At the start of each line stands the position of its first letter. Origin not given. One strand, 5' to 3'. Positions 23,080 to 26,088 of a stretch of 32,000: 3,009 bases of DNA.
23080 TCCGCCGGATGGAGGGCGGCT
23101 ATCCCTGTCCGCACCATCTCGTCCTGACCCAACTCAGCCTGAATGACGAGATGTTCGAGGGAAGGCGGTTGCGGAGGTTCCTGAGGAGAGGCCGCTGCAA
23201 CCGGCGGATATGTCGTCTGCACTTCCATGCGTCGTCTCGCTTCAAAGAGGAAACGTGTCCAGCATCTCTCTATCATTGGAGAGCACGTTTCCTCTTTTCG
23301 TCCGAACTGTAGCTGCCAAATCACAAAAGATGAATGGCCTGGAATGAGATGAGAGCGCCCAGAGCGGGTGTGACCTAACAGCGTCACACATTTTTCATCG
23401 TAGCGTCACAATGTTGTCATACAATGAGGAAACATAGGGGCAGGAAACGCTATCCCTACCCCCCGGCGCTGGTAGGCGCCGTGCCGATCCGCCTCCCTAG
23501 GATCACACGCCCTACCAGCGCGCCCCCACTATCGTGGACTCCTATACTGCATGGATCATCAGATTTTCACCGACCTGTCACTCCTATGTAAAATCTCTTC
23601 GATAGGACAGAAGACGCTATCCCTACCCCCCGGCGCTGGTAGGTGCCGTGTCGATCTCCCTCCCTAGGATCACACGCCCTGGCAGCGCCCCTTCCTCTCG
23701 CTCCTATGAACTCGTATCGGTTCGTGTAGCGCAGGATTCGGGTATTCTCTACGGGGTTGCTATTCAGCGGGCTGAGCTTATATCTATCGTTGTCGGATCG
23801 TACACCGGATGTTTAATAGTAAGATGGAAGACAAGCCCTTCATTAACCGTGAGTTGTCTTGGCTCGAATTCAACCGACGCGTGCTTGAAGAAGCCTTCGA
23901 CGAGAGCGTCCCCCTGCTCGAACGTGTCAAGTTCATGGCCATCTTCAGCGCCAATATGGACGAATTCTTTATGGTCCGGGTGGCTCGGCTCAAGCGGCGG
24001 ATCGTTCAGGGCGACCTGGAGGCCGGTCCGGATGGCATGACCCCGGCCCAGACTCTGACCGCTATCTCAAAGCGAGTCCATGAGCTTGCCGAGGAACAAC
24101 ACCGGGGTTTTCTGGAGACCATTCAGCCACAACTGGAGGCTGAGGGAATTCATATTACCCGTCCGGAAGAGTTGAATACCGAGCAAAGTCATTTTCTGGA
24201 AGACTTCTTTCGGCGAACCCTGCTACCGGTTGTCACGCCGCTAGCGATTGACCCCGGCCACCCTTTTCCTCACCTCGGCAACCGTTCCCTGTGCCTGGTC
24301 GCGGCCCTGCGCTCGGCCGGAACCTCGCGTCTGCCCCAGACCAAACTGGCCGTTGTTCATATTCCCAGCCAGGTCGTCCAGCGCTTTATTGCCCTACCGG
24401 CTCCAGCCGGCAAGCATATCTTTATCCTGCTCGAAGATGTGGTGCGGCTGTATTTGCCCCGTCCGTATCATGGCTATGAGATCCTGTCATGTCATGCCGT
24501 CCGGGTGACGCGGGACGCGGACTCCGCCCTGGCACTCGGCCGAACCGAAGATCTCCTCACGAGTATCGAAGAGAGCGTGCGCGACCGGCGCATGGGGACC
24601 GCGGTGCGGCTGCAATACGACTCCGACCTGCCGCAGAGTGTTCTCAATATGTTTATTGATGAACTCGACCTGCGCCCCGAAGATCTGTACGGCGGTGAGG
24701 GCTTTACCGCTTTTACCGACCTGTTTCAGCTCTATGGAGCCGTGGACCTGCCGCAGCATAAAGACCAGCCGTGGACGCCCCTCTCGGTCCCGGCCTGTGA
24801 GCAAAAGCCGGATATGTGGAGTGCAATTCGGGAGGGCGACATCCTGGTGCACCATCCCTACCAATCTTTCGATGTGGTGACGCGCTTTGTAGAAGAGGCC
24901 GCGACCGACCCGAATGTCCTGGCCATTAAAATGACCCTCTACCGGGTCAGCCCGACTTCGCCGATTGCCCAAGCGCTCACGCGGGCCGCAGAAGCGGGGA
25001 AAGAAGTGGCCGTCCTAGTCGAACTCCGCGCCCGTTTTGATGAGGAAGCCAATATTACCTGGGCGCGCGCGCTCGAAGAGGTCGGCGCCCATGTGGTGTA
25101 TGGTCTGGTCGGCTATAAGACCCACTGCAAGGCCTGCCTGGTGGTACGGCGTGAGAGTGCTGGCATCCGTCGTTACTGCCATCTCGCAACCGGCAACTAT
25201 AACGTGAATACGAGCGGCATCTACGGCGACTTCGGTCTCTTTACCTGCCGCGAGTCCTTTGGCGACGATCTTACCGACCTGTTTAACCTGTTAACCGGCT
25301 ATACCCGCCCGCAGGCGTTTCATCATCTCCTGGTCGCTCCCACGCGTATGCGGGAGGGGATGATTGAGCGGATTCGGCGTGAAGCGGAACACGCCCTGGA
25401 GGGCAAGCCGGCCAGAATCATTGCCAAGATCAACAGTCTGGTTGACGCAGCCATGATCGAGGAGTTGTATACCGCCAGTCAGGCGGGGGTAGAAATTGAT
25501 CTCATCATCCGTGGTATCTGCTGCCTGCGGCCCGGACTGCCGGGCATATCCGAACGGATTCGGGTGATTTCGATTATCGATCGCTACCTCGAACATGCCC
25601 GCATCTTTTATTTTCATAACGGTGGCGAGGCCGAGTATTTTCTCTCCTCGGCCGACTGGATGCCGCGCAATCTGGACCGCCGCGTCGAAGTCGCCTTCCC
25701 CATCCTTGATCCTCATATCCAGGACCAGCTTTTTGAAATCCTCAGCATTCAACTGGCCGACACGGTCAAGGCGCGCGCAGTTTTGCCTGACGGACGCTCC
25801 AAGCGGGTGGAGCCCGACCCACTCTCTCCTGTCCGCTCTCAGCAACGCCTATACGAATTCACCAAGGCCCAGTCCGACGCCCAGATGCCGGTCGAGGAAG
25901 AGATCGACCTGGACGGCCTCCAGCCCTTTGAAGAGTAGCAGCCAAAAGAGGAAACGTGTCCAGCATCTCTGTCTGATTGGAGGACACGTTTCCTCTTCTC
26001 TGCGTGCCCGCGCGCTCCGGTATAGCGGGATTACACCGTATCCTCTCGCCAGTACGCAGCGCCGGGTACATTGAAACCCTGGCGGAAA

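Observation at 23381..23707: Tandem ~170-bp duplication of a Pho-box promoter plus structured ~95-nt module upstream of ppk1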

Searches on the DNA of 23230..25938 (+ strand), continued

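Call 46: search_with_rna_model(model_id=R1, sources=[L090, L091, L092, L093, L094, L095, L096, L097, L098, L099, L100, L101, L102, L103, L104, L105, L106, L107, L108, L109, L110, L111, L112, L113, L114, L115, L116, L086, L088], max_evalue=10, show_alignments=6)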
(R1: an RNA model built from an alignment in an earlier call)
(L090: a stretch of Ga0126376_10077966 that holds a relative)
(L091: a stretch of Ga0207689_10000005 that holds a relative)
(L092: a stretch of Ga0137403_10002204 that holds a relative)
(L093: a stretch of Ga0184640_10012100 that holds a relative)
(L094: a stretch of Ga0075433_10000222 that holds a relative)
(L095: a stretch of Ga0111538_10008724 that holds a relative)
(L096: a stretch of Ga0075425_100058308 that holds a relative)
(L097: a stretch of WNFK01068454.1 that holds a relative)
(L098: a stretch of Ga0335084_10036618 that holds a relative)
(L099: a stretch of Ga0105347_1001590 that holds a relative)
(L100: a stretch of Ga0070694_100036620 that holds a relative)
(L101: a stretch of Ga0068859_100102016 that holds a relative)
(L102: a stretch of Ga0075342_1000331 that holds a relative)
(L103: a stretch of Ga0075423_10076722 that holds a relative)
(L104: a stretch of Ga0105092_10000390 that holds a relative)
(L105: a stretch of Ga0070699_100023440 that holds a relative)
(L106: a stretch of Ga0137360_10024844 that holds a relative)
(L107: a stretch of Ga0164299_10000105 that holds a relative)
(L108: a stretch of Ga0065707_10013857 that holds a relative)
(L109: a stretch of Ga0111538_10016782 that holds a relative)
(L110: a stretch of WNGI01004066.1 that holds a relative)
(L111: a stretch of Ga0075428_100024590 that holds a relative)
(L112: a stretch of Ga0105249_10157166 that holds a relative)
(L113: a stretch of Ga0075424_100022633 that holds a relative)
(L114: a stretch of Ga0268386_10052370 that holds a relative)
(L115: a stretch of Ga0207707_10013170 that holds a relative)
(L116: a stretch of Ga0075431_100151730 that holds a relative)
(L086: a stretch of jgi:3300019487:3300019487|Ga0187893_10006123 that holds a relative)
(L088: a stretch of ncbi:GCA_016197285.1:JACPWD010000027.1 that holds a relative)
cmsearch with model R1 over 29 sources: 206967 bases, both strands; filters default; matches with E-value up to 10: 7.
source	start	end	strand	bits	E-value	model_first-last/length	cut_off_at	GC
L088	6179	6268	+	24.4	0.0002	1-99/99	no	0.67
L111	418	503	+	14.6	0.11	1-99/99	no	0.67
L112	281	366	+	14.5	0.11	1-99/99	no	0.7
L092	1935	2033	+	11.2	0.93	1-99/99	no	0.74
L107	349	443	+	10.3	1.6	1-99/99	no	0.6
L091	8721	8828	+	7.6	9.1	1-99/99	no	0.74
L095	9385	9444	+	7.6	9.4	1-99/99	no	0.77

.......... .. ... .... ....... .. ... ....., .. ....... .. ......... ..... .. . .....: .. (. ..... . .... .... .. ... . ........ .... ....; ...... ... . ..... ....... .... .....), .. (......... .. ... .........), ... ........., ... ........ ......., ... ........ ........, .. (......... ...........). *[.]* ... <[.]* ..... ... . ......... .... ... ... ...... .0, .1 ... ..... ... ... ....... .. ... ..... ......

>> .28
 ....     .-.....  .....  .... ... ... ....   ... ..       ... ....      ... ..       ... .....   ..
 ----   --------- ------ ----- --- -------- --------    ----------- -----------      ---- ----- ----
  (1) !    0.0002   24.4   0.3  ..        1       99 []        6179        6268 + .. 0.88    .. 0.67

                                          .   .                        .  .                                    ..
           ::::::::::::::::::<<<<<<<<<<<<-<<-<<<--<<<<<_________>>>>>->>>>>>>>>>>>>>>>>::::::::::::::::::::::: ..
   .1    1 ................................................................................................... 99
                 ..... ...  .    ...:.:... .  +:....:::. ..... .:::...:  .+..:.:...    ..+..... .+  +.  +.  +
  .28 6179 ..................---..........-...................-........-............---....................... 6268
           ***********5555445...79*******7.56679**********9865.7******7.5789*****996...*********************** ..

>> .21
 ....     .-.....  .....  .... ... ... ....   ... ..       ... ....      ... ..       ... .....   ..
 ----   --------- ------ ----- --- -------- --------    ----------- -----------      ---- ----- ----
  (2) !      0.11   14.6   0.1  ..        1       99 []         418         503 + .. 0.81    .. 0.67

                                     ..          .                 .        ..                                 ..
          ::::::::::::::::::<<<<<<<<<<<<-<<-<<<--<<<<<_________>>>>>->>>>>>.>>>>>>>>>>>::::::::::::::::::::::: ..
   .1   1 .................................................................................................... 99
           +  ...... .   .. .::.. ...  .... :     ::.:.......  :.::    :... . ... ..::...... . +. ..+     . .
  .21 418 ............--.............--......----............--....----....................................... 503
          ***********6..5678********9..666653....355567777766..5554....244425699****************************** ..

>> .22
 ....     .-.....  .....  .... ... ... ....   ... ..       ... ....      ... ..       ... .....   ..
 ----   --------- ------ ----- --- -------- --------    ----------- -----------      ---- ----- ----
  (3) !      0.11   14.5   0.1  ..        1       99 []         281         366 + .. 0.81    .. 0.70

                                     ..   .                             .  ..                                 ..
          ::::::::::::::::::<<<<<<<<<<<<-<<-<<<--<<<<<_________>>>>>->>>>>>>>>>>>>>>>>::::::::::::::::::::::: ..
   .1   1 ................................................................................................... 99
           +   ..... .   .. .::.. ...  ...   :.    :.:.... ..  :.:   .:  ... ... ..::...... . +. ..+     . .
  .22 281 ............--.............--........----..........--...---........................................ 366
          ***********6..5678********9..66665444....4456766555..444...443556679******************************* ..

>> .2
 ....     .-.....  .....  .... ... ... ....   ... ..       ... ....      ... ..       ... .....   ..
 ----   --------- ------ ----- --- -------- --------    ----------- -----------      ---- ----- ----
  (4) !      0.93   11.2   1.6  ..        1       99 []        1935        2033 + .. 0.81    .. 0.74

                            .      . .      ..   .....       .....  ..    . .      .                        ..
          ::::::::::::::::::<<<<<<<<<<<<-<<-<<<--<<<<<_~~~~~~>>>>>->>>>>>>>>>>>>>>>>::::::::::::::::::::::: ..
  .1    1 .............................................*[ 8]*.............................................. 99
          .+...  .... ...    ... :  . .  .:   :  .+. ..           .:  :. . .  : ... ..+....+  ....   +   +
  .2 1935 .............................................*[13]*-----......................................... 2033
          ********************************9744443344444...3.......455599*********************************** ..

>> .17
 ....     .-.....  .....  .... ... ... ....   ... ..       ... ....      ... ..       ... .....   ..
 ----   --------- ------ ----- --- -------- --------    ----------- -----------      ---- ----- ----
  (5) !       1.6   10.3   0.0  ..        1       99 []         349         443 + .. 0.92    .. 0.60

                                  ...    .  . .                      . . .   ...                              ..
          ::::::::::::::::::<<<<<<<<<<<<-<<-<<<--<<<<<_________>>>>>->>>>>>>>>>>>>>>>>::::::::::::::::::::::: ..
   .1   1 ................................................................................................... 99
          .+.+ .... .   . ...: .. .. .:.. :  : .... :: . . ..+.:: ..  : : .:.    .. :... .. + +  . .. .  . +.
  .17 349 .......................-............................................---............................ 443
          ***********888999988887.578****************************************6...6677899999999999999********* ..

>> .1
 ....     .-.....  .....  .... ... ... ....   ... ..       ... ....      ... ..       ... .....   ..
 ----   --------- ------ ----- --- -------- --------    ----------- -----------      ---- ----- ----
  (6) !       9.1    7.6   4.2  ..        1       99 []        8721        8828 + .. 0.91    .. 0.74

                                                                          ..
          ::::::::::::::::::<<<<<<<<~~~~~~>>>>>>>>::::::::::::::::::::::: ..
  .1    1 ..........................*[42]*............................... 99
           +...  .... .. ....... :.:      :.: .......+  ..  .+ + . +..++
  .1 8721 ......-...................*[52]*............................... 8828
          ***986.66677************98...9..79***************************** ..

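Call 52: search_with_rna_model(model_id=R1, sources=[window, L001, L002, L003, L004, L006, L008, L012, L024, L036, L038, L039, L043, L045, L050, L059, L088], max_evalue=0.001, make_alignment=true)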
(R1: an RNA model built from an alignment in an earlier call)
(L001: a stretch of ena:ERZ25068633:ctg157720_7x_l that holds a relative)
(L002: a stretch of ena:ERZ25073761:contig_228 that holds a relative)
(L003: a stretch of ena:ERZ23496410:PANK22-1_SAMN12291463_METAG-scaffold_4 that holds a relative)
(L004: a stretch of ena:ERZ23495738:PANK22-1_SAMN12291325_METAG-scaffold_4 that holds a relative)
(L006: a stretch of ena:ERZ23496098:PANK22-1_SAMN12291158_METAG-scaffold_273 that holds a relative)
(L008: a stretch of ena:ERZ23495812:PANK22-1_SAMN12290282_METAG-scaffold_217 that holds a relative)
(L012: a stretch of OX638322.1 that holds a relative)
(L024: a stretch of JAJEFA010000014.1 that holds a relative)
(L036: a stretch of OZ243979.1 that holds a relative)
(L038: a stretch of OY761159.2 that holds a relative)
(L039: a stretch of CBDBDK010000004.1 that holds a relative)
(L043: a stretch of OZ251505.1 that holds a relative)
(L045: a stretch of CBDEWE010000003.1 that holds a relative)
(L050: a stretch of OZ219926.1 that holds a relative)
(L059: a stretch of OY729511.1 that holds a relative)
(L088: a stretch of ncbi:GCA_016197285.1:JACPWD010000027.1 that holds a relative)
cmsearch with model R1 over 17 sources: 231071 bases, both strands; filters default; matches with E-value up to 0.001: 22.
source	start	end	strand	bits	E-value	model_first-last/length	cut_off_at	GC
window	23614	23712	+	110.2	3e-28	1-99/99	no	0.65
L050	2599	2697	+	110.1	3.1e-28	1-99/99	no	0.67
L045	5260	5359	+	106.5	3.2e-27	1-99/99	no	0.67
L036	869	968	+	106.1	4.3e-27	1-99/99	no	0.66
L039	3528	3625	+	104.1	1.5e-26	1-99/99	no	0.68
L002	8881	8979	+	99.2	3.4e-25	1-99/99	no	0.66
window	23447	23545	+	97.4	1.1e-24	1-99/99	no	0.68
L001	9787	9884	+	96.3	2.2e-24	1-99/99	no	0.66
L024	3569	3665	-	92.3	2.9e-23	1-99/99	no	0.67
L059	1275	1372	-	88.8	2.8e-22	1-99/99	no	0.69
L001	9620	9716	+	86.7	1e-21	1-99/99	no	0.63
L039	3361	3457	+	86.7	1e-21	1-99/99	no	0.63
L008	9386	9482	+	86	1.6e-21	1-99/99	no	0.66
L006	9387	9482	+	81.4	3e-20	1-99/99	no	0.68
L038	3720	3819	-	80.7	4.9e-20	1-99/99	no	0.71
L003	9387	9482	+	80.5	5.5e-20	1-99/99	no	0.68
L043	7425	7521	-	77.6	3.6e-19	1-99/99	no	0.7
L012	3567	3664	+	76.6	6.7e-19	1-99/99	no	0.74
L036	700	796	+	74.9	1.9e-18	1-99/99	no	0.68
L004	9387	9482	+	73.9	3.7e-18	1-99/99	no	0.7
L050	2433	2529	+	62.9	4.2e-15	1-99/99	no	0.65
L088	6179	6268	+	24.4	0.00022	1-99/99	no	0.67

Alignment A5: 22 matches aligned to the model, 104 columns, each read 5' to 3' on its own strand. Consensus structure (alignment columns), stored with it:
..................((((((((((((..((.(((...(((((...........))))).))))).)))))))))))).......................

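Call 68: search_with_rna_model(model_id=R1, sources=[L170, L171, L086, L087], max_evalue=10, filters=off, show_alignments=4)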
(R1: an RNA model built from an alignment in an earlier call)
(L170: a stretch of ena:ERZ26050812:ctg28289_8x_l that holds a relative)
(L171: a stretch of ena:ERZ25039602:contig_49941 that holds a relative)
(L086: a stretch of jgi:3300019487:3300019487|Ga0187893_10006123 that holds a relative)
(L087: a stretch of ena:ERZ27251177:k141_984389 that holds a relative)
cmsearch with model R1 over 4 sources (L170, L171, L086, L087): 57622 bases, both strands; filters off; matches with E-value up to 10: 33.
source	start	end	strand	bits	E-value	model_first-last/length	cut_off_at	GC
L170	12225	12319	+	28.5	4.1e-06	1-99/99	no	0.69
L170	17135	17204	+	11.8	0.18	1-99/99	no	0.49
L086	9533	9584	+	10.7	0.36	1-99/99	no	0.46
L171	2872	2955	-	10.3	0.45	1-99/99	no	0.65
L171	5036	5069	+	9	1.1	19-81/99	no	0.85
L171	2228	2314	+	8.5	1.5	1-99/99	no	0.7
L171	20188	20283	+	8.4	1.5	1-99/99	no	0.73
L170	12780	12851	+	7.6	2.6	1-99/99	no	0.64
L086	847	875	+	7.5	2.7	1-99/99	no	0.45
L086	9705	9772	+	7.3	3.2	1-99/99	no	0.53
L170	21153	21226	+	7.3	3.2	1-99/99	no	0.58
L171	8176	8199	-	7.2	3.2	37-60/99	no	0.83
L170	10574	10630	+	7.2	3.3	1-99/99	no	0.53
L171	18834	18895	+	7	3.8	24-71/99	no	0.79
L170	5590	5660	-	6.9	3.9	1-99/99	no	0.69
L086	8423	8457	+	6.9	4.1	1-99/99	no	0.63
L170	2951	2986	-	6.9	4.1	1-99/99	no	0.5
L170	9409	9505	-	6.8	4.3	1-99/99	no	0.52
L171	16658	16713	+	6.6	4.9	1-99/99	no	0.79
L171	21680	21725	-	6.1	6.7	25-70/99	no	0.76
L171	15328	15376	-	6.1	6.7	23-72/99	no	0.82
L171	219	249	+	6.1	6.9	33-63/99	no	0.71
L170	7943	8031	-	6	7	1-99/99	no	0.56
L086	5335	5360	+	6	7.3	36-61/99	no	0.69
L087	2168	2193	+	6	7.3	36-61/99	no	0.69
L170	893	963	-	6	7.3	1-99/99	no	0.63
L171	14677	14761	+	6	7.3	1-99/99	no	0.73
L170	17579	17620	+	5.9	7.4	1-99/99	no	0.6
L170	10068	10118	-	5.9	7.9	1-99/99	no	0.61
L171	2793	2837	-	5.9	7.9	20-75/99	no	0.73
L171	16478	16524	+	5.8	7.9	1-99/99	no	0.74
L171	18834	18895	-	5.7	8.7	23-72/99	no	0.79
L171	14452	14550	-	5.6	9.5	1-99/99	no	0.71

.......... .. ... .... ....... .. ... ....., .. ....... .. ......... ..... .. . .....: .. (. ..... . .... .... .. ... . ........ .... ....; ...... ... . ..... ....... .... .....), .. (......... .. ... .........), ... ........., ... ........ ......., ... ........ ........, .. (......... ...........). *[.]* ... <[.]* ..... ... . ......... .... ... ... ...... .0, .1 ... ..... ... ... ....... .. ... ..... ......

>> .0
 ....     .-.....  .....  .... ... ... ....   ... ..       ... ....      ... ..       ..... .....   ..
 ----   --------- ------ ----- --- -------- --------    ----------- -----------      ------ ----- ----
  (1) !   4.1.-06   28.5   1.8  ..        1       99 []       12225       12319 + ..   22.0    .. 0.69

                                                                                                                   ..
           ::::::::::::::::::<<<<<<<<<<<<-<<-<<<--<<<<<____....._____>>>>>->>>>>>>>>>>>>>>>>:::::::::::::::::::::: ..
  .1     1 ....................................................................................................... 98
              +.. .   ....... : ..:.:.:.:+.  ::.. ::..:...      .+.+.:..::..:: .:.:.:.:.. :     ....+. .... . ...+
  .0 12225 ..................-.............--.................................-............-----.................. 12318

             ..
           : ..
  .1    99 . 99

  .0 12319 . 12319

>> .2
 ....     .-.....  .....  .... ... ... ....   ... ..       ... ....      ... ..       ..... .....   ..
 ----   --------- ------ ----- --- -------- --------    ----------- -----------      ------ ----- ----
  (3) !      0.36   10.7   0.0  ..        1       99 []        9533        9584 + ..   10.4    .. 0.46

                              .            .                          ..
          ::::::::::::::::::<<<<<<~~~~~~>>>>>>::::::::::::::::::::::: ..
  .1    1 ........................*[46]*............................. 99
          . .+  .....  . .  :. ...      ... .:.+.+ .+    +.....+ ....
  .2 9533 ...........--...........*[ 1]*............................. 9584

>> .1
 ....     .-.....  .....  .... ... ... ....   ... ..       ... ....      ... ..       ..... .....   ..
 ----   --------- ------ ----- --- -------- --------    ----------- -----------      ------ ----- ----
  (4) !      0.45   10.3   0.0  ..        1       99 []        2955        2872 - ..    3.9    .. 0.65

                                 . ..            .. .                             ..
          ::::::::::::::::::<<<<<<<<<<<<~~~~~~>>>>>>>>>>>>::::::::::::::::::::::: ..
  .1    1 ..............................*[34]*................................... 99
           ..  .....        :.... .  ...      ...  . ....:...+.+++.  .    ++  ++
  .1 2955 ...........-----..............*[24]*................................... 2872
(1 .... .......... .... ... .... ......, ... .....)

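Call 72: search_with_rna_model(model_id=R1, sources=[window, L001, L002, L003, L004, L008, L012, L024, L036, L038, L043, L045, L050, L059, L088, L170], max_evalue=0.001, make_alignment=true)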
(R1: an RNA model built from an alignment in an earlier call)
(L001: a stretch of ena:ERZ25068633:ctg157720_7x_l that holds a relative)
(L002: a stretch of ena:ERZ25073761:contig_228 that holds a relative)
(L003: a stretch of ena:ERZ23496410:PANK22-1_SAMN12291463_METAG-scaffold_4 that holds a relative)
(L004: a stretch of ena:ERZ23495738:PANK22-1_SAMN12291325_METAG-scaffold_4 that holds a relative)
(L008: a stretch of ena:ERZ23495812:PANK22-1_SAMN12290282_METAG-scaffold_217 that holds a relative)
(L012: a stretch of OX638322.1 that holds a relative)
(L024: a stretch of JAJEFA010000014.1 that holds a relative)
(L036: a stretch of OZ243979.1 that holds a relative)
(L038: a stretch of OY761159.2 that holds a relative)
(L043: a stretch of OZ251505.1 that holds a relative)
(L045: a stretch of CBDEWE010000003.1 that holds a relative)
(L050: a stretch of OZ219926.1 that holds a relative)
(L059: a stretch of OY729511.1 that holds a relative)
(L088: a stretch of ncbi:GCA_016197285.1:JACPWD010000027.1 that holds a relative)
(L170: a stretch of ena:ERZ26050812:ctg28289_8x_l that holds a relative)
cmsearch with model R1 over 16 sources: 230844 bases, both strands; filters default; matches with E-value up to 0.001: 20.
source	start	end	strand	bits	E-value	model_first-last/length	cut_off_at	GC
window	23614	23712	+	110.2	3e-28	1-99/99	no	0.65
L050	2599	2697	+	110.1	3.1e-28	1-99/99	no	0.67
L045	5260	5359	+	106.5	3.2e-27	1-99/99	no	0.67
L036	869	968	+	106.1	4.3e-27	1-99/99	no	0.66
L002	8881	8979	+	99.2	3.4e-25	1-99/99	no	0.66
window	23447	23545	+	97.4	1.1e-24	1-99/99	no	0.68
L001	9787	9884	+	96.3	2.2e-24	1-99/99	no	0.66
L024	3569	3665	-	92.3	2.9e-23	1-99/99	no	0.67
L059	1275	1372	-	88.8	2.8e-22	1-99/99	no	0.69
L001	9620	9716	+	86.7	1e-21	1-99/99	no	0.63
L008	9386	9482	+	86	1.6e-21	1-99/99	no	0.66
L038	3720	3819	-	80.7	4.9e-20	1-99/99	no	0.71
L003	9387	9482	+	80.5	5.5e-20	1-99/99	no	0.68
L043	7425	7521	-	77.6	3.6e-19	1-99/99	no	0.7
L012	3567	3664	+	76.6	6.7e-19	1-99/99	no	0.74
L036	700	796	+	74.9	1.9e-18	1-99/99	no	0.68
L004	9387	9482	+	73.9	3.7e-18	1-99/99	no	0.7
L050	2433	2529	+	62.9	4.2e-15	1-99/99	no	0.65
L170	12225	12319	+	28.5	1.6e-05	1-99/99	no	0.69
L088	6179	6268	+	24.4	0.00022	1-99/99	no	0.67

Alignment A7: 20 matches aligned to the model, 108 columns, each read 5' to 3' on its own strand. Consensus structure (alignment columns), stored with it:
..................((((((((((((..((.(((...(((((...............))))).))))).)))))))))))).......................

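Call 74: build_rna_model(alignment_id=A7)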
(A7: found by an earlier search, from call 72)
Model R2 built from alignment A7 (20 sequences, 108 columns); structure: stored with the alignment.
model positions 99; base pairs 22; branch points 0; effective number of sequences 2.29; information 0.59 bits per position. Calibrated on 0.2 Mb of random sequence (short: E-values are rough).
structure used (alignment columns):
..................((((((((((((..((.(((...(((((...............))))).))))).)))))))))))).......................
